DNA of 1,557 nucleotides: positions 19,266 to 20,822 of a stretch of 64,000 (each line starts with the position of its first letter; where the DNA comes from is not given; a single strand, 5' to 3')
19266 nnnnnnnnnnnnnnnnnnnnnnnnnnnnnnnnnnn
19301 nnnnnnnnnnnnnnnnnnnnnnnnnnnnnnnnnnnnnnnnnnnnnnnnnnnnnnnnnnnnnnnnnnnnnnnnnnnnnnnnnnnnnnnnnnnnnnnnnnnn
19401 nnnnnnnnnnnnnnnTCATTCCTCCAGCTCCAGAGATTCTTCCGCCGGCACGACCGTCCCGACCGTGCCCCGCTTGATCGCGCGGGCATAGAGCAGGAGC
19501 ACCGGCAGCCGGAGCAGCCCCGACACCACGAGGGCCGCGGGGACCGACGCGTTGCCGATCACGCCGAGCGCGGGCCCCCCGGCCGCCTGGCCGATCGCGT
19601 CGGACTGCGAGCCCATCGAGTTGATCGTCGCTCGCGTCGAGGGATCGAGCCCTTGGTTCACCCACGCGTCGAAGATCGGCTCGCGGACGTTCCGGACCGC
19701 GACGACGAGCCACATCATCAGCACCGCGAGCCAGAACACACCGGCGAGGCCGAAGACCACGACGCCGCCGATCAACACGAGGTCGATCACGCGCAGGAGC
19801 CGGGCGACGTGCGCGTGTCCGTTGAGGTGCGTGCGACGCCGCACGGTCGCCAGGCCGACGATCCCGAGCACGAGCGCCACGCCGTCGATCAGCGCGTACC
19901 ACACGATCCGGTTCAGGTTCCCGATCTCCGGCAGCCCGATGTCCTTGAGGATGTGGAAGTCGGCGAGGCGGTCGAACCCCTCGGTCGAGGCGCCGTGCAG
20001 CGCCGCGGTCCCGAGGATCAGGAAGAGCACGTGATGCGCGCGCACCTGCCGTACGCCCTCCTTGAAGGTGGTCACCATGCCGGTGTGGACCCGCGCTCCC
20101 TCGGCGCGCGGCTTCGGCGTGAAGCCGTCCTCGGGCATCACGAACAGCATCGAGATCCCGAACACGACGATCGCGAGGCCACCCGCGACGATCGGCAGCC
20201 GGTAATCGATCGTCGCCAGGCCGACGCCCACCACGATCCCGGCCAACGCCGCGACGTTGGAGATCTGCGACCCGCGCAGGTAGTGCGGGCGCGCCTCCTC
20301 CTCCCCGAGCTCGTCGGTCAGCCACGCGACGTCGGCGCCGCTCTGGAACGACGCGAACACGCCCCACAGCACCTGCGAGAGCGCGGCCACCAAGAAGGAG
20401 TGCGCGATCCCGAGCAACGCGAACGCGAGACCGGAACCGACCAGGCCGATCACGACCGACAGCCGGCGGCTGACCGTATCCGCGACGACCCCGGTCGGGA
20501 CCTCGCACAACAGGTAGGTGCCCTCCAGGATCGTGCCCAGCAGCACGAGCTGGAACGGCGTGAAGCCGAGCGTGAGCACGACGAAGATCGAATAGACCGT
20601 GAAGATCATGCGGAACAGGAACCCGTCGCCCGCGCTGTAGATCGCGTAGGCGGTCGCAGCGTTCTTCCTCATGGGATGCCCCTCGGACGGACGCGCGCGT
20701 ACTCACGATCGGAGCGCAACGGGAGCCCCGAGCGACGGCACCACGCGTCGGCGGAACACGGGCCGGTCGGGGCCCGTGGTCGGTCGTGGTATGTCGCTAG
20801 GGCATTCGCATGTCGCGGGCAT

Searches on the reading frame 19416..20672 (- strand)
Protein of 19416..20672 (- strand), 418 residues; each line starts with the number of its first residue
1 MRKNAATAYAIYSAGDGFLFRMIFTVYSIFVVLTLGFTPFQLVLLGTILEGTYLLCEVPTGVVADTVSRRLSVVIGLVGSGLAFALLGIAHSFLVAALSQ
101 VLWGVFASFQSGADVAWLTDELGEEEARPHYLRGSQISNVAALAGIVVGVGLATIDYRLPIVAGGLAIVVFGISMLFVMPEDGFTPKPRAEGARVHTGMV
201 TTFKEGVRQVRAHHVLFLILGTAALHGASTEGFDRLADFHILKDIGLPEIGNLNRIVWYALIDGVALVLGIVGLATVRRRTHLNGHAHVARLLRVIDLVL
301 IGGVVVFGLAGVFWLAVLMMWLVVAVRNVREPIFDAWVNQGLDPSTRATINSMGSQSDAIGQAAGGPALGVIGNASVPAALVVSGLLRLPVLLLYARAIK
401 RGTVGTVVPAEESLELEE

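Call 81: find_encoding_contigs(protein=window:19416-20672:-, flank=10000, max_places=1)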
Protein window:19416-20672:- (418 aa): 5 contigs read that carry it; 1 place shown.
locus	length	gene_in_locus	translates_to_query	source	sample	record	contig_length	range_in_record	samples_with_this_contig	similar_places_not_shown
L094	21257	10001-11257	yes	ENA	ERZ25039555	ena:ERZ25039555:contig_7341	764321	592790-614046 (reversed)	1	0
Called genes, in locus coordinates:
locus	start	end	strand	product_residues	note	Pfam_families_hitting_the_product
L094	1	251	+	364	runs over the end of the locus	PF01168:Ala_racemase_N, PF00842:Ala_racemase_C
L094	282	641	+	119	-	PF03167:UDG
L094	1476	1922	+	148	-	PF00814:TsaD (weak)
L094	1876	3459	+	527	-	PF00583:Acetyltransf_1, PF13673:Acetyltransf_10, PF13508:Acetyltransf_7, PF00814:TsaD, PF22521:HypF_C_2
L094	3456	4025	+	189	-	PF01073:3Beta_HSD, PF01370:Epimerase, PF02719:Polysacc_synt_2, PF04321:RmlD_sub_bind (weak), PF16363:GDP_Man_Dehyd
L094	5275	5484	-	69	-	-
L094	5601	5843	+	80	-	-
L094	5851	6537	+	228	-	PF01266:DAO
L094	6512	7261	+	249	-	PF01266:DAO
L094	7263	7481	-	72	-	-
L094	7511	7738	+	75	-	-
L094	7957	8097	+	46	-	-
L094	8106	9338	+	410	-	PF14512:TM1586_NiRdase (faint), PF00881:Nitroreductase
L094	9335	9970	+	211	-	PF08241:Methyltransf_11, PF13649:Methyltransf_25 (faint)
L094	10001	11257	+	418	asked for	PF07690:MFS_1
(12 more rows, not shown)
